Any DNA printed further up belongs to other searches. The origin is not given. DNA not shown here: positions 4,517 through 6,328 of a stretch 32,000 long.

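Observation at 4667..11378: Diverged duplicated two-gene module (anchored exported protein plus about 500-aa polytopic membrane protein) of unrecognised family, bracketing ask-asd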

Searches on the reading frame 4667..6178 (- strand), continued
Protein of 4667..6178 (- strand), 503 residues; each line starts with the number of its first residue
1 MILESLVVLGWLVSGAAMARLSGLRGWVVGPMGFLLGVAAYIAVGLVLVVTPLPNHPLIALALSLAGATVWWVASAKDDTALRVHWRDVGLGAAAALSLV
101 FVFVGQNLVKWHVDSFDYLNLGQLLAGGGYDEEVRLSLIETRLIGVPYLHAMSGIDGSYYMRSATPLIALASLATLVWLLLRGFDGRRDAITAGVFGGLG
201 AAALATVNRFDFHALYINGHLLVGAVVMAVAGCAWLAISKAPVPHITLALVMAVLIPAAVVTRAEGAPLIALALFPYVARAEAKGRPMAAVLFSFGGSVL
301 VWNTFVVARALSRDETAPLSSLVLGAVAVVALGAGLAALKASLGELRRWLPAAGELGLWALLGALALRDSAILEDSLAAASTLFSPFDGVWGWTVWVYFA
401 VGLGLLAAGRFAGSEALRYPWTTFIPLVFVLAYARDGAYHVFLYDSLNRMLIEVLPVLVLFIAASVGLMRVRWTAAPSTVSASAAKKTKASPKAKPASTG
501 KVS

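Call 38: fold_search(model_id=the predicted structure, library=pdb)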
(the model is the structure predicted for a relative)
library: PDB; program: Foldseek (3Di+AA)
matches with E <= 10: 265; with E <= 0.001: 0
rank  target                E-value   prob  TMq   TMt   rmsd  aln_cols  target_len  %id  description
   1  6ftg_5                2.6e-02  0.99  0.33  0.28  10.8       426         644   13  Subtomogram average of OST-containing ribosome-translocon complexes from canine rough microsomal membranes (released 2018-03-21)
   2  9n9j_I                3.1e-02  1.00  0.38  0.29  10.5       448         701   12  Structure of a GRP94 folding intermediate engaged with a CCDC134- and FKBP11-bound secretory translocon (released 2025-11-19)
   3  8agc_A                3.3e-02  0.98  0.31  0.25  10.3       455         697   12  Structure of yeast oligosaccharylransferase complex with lipid-linked oligosaccharide and non-acceptor peptide bound (released 2022-12-07)
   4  5ezm                  3.3e-02  0.96  0.28  0.26  16.3       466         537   14  Crystal Structure of ArnT from Cupriavidus metallidurans in the apo state (released 2016-02-17)
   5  8pn9_A                5.5e-02  0.99  0.37  0.30  10.1       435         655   12  Structure of human oligosaccharyltransferase OST-A complex bound to NGI-1 (released 2024-05-08)
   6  5ogl_A                7.6e-02  0.98  0.34  0.26  11.4       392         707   12  Structure of bacterial oligosaccharyltransferase PglB in complex with an acceptor peptide and an lipid-linked oligosac (released 2017-10-25)
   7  8agb_A                1.0e-01  0.96  0.33  0.27  13.1       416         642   13  Structure of yeast oligosaccharylransferase complex with lipid-linked oligosaccharide bound (released 2022-12-07)
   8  8age_A                1.1e-01  0.96  0.34  0.28   9.9       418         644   12  Structure of yeast oligosaccharylransferase complex with acceptor peptide bound (released 2022-12-07)
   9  8b6l_I                1.1e-01  0.96  0.36  0.29  10.4       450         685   11  Subtomogram average of the human Sec61-TRAP-OSTA-translocon (released 2022-12-07)
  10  5f15                  2.6e-01  0.69  0.28  0.26  16.5       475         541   12  Crystal Structure of ArnT from Cupriavidus metallidurans bound to Undecaprenyl phosphate (released 2016-02-17)
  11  6gxc_A                3.1e-01  0.85  0.31  0.23  11.5       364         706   12  Bacterial oligosaccharyltransferase PglB in complex with an inhibitory peptide and a reactive lipid-linked oligosaccha (released 2018-11-14)
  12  8if8_C                4.9e-01  0.63  0.33  0.29  16.1       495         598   13  Arabinosyltransferase AftA (released 2023-05-31)
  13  3rce_A                9.0e-01  0.66  0.35  0.27  11.4       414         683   11  Bacterial oligosaccharyltransferase PglB (released 2011-06-15)
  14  6s7t_A                9.0e-01  0.54  0.34  0.26  13.9       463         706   10  Cryo-EM structure of human oligosaccharyltransferase complex OST-B (released 2019-12-18)
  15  7kyo_C                1.1e+00  0.13  0.14  0.22  15.6       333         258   12  PsaBC from Streptococcus pneumoniae in complex with Fab (released 2021-08-25)
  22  7tpg_B                1.5e+00  0.10  0.19  0.22  20.3       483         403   12  Single-Particle Cryo-EM Structure of the WaaL O-antigen ligase in its ligand bound state (released 2022-04-06)
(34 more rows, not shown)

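Call 42: find_related_loci(query=A1, collection=metagenome_contigs, flank=6000)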
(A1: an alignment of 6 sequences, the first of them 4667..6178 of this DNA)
Query A1 (503 aa) in metagenome_contigs; peptide patterns used: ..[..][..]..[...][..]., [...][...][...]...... (x = any residue, [..] = any of these).
104 stretches matched a pattern; 8 encode a relative of the query (tblastn E <= 1e-3); 8 distinct loci.
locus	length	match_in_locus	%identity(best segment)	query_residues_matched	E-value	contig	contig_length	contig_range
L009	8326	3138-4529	38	1-466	1e-64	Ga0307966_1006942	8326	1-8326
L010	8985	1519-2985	32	1-489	2e-54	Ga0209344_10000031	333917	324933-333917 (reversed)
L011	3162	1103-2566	34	1-489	3e-51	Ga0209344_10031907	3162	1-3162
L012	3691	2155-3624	33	1-488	6e-46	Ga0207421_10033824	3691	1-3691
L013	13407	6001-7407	33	2-466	1e-40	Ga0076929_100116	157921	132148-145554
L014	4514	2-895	39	168-465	4e-39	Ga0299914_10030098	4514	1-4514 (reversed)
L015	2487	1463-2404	30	1-307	2e-35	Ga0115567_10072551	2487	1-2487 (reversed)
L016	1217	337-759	35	355-492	3e-14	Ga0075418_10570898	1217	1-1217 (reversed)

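Call 49: search_protein_families(library=pfam, proteins=[L007:1971-3788:+, L007:3830-4825:+, L007:4822-5619:+, L007:5616-7418:+, L013:1231-2568:+, L013:2721-4835:+, L013:7855-11673:+, L013:11871-13406:+, L014:1018-2040:+, L014:2288-3163:+], max_evalue=0.001)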
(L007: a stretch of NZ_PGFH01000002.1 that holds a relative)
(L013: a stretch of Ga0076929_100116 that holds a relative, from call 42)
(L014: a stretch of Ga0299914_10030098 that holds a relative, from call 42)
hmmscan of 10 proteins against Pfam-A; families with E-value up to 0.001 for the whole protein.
L007:1971-3788:+ (605 aa): 1 family
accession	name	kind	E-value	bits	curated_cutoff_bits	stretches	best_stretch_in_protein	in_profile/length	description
PF00496.27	SBP_bac_5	-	1.9e-63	215.2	32.4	1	158-514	1-352/368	Bacterial extracellular solute-binding proteins, family 5 Middle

L007:3830-4825:+ (331 aa): 1 family
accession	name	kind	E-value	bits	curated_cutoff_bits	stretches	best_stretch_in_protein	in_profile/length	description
PF00528.27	BPD_transp_1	-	7.9e-28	97.9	26.4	1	134-316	10-183/184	Binding-protein-dependent transport system inner membrane component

L007:4822-5619:+ (265 aa): 2 families
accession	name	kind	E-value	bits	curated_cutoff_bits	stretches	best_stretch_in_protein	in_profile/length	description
PF00528.27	BPD_transp_1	-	8.5e-30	104.3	26.4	1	87-261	1-178/184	Binding-protein-dependent transport system inner membrane component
PF12911.12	OppC_N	-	0.00087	19.6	23.9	1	5-46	12-53/53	N-terminal TM domain of oligopeptide transport permease C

L007:5616-7418:+ (600 aa): 25 families
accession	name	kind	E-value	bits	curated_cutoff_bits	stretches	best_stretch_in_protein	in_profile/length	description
PF00005.33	ABC_tran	-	1.9e-60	203.8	25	2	368-518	2-136/137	ABC transporter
PF08352.17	oligo_HPY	-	7.5e-12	45.9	27.1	1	257-308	1-54/65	Oligopeptide/dipeptide transporter, C-terminal region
PF13304.12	AAA_21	-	1.6e-11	45.2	27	0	160-240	221-302/304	AAA domain, putative AbiEii toxin, Type IV TA system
PF13401.12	AAA_22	-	1.8e-08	35.2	27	0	58-92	6-37/130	AAA domain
PF13481.12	AAA_25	-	3.1e-08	33.9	27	0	373-436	29-97/195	AAA domain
PF02463.25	SMC_N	-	2.8e-07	30.6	40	0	381-563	28-211/220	RecF/RecN/SMC N terminal domain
PF13191.12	AAA_16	-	8e-07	30.1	32.6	0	56-163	23-103/167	AAA ATPase domain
PF20720.3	nSTAND3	-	1.3e-06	28.6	27.2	0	58-84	18-44/155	Novel STAND NTPase 3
PF13555.12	AAA_29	-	4e-06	26.9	27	0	56-78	22-43/61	P-loop containing region of AAA domain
PF09818.15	ABC_ATPase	-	1.4e-05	24.7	23.2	0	491-534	158-201/283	P-loop domain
PF00004.35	AAA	-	8.5e-05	23.5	21.2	0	382-432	3-52/131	ATPase family associated with various cellular activities (AAA)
PF13476.12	AAA_23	-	9.9e-05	23.5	27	0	56-77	18-39/201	AAA domain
PF05729.18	NACHT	-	0.00011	22.6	26.7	0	59-85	2-28/167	NACHT domain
PF06414.18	Zeta_toxin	-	0.00011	22.1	22.3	0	382-416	21-55/199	Zeta toxin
PF13238.12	AAA_18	-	0.00013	22.8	29.4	0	60-86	1-25/128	AAA domain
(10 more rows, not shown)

L013:1231-2568:+ (445 aa): 2 families
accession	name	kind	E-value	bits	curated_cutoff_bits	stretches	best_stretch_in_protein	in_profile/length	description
PF13440.11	Polysacc_synt_3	-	6.5e-13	49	23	1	28-318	1-290/293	Polysaccharide biosynthesis protein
PF01943.22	Polysacc_synt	-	1.7e-07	31.4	28.2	1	8-260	5-260/274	Polysaccharide biosynthesis protein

L013:2721-4835:+ (704 aa): 2 families
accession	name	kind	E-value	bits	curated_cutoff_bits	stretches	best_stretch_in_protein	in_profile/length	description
PF01757.29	Acyl_transf_3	-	7.8e-34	117.6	31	1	18-351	3-325/326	Acyltransferase domain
PF19040.6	SGNH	-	7e-19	68.9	27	1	470-696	2-246/248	SGNH domain (fused to AT3 domains)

L013:7855-11673:+ (1272 aa): 4 families
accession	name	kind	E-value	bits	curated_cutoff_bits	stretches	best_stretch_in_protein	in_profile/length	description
PF13578.12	Methyltransf_24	-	1.4e-24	87.4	26.3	1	48-163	1-105/105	Methyltransferase domain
PF00535.33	Glycos_transf_2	-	5.1e-23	82.3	23.3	1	378-514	1-142/168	Glycosyl transferase family 2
PF13524.12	Glyco_trans_1_2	-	1.3e-18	67.7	25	1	760-894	7-143/144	Glycosyl transferase-like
PF13692.12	Glyco_trans_1_4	-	2.2e-06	28.4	27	0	1094-1233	3-139/142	Glycosyl transferases group 1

L013:11871-13406:+ (512 aa): 4 families
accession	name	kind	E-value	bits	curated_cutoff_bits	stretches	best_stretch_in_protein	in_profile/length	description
PF13692.12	Glyco_trans_1_4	-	2.4e-19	70.4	27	1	384-510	3-129/142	Glycosyl transferases group 1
PF00534.26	Glycos_transf_1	-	4.2e-19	69.2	26.4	1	381-509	14-144/172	Glycosyl transferases group 1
PF13439.12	Glyco_transf_4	-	3.3e-12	47.2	28.5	1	188-364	2-170/170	Glycosyltransferase Family 4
PF20706.3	GT4-conflict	-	7.3e-09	35.5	26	1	324-495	141-320/385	Family 4 Glycosyltransferase in conflict systems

L014:1018-2040:+ (340 aa): 2 families
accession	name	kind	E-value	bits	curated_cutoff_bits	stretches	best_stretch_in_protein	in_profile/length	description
PF00535.33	Glycos_transf_2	-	9.8e-29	100.9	23.3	1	10-165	1-163/168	Glycosyl transferase family 2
PF10111.15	Glyco_tranf_2_2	-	1.1e-05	25.5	27.3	1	10-104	1-99/276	Glycosyltransferase like family 2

L014:2288-3163:+ (291 aa): 0 families

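Call 50: search_protein_families(library=pfam, proteins=[L009:23-1309:+, L009:1321-2238:+, L009:5863-8325:+, L012:15-1385:-, L014:3452-4513:+, L004:11726-13213:-, L004:14270-15826:+, L010:221-937:+, L004:11457-12524:-, L004:12658-14112:-], max_evalue=0.001)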
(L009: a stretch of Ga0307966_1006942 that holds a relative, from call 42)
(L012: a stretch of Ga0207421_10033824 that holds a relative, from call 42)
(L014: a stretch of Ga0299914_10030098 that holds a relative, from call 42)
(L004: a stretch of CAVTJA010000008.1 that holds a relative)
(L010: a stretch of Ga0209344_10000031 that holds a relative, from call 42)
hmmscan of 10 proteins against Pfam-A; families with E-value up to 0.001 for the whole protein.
L009:23-1309:+ (428 aa): 2 families
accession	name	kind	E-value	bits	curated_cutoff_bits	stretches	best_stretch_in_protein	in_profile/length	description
PF00905.27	Transpeptidase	-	2.9e-24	86.2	22.1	1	10-235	39-272/299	Penicillin binding protein transpeptidase domain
PF03793.24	PASTA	-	9.6e-16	57.9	23.2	1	299-360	2-62/64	PASTA domain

L009:1321-2238:+ (305 aa): 2 families
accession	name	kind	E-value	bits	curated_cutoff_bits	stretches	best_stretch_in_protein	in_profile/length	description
PF00149.33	Metallophos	-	1.5e-14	55.3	21.5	1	45-225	2-190/191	Calcineurin-like phosphoesterase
PF12850.12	Metallophos_2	-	4.9e-09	36.8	27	1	45-225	2-118/154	Calcineurin-like phosphoesterase superfamily domain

L009:5863-8325:+ (821 aa): 5 families
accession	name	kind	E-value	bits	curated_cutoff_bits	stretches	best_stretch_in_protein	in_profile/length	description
PF00480.26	ROK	-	1.5e-40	140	22.9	1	598-821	15-239/294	ROK family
PF12802.13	MarR_2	-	3.8e-06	27.4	27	1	519-563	10-55/61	MarR family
PF09339.16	HTH_IclR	-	1.8e-05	24.9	22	1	524-560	14-50/52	IclR helix-turn-helix domain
PF01047.28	MarR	-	9.3e-05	22.7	24.6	1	519-559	8-48/59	MarR family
PF01978.25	TrmB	-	0.00058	20.1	25.6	0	520-564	15-58/68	Sugar-specific transcriptional regulator TrmB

L012:15-1385:- (456 aa): 0 families

L014:3452-4513:+ (354 aa): 0 families

L004:11726-13213:- (495 aa): 2 families
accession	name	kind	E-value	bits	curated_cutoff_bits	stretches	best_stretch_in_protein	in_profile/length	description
PF02774.23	Semialdhyde_dhC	-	1.9e-38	132.9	26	1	322-479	1-153/184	Semialdehyde dehydrogenase, dimerisation domain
PF01118.30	Semialdhyde_dh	-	9e-27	94.3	26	1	189-302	2-120/121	Semialdehyde dehydrogenase, NAD binding domain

L004:14270-15826:+ (518 aa): 0 families

L010:221-937:+ (238 aa): 5 families
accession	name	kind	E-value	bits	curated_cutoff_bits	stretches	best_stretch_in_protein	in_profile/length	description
PF00005.33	ABC_tran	-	1.3e-30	107.2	25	1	6-156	2-136/137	ABC transporter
PF13304.12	AAA_21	-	3.4e-05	24.5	27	0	38-174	167-286/304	AAA domain, putative AbiEii toxin, Type IV TA system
PF02463.25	SMC_N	-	5.5e-05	23.1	40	1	18-203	27-213/220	RecF/RecN/SMC N terminal domain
PF08352.17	oligo_HPY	-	0.00017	22.4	27.1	1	209-233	2-26/65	Oligopeptide/dipeptide transporter, C-terminal region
PF13401.12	AAA_22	-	0.00021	22.1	27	1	19-185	9-121/130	AAA domain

L004:11457-12524:- (355 aa): 0 families

L004:12658-14112:- (484 aa): 4 families
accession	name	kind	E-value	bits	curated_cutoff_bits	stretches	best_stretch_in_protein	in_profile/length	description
PF00696.33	AA_kinase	-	3.4e-52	178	24.9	1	64-292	2-234/234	Amino acid kinase family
PF22468.2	ACT_9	-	7.1e-35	119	27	2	409-467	1-61/61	ACT domain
PF13840.12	ACT_7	-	3.8e-16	59.1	27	1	403-465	3-65/65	ACT domain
PF01842.31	ACT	-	1e-14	54.4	27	2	332-391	5-64/66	ACT domain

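Call 53: find_encoding_contigs(protein=P0001, flank=10000, max_places=3)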
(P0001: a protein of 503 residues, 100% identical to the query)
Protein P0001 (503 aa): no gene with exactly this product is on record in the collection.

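Call 54: find_encoding_contigs(protein=P0008, flank=8000, max_places=2)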
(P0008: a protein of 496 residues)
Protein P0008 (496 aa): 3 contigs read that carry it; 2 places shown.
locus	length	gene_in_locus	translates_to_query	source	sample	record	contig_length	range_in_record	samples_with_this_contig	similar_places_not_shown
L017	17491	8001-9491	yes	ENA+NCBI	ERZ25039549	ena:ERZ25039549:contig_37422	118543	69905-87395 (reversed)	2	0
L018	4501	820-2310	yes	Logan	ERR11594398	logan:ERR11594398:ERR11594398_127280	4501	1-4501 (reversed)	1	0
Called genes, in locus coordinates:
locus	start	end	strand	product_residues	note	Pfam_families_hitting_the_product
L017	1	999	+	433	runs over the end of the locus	PF06965:Na_H_antiport_1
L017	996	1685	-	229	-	PF00730:HhH-GPD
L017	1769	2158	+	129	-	-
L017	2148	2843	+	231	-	PF00027:cNMP_binding, PF00392:GntR (faint), PF13545:HTH_Crp_2, PF25213:HVO_A0261_N (weak)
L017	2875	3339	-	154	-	PF14588:YjgF_endoribonc, PF01042:Ribonuc_L-PSP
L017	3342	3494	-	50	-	-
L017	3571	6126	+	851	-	PF00912:Transgly, PF00905:Transpeptidase, PF03793:PASTA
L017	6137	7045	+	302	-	PF00149:Metallophos, PF12850:Metallophos_2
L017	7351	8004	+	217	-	-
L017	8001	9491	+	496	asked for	-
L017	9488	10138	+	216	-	-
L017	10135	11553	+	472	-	-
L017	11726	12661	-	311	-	PF01118:Semialdhyde_dh, PF02774:Semialdhyde_dhC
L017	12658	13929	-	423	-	PF00696:AA_kinase, PF01842:ACT, PF22468:ACT_9, PF13840:ACT_7, PF22468:ACT_9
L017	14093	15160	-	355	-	PF01073:3Beta_HSD (weak), PF01370:Epimerase, PF05368:NmrA, PF13460:NAD_binding_10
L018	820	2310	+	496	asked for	-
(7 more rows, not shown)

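Call 56: find_encoding_contigs(protein=P0036, flank=8000, max_places=4)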
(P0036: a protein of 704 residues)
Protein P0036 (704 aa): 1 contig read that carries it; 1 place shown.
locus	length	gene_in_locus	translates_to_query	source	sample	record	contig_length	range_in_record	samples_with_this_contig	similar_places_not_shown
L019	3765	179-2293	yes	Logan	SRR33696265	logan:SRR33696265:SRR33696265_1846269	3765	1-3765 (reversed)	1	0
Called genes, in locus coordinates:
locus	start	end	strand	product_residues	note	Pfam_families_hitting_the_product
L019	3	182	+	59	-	?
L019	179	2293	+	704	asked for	-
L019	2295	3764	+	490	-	?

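Call 57: find_encoding_contigs(protein=P0147, flank=8000, max_places=4)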
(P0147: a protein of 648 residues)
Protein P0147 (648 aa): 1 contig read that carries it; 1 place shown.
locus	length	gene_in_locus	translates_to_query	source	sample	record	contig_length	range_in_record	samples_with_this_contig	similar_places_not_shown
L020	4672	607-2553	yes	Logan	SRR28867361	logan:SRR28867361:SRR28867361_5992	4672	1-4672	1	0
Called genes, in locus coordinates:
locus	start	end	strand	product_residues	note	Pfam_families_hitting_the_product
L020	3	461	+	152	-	?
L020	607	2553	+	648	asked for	-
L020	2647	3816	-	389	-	-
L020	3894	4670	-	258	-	?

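Call 64: search_protein_families(library=ncbifam, alignment_id=A4, max_evalue=0.01)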
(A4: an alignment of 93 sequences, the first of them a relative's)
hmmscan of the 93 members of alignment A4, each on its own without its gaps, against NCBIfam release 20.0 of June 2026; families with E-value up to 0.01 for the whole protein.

A. member 1, P0001 (503 aa): 0 families

B. families by the number of members that match (of 93 scanned): 1 family
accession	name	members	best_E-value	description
TIGR02908.1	CoxD_Bacillus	1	0.0033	cytochrome c oxidase subunit IVB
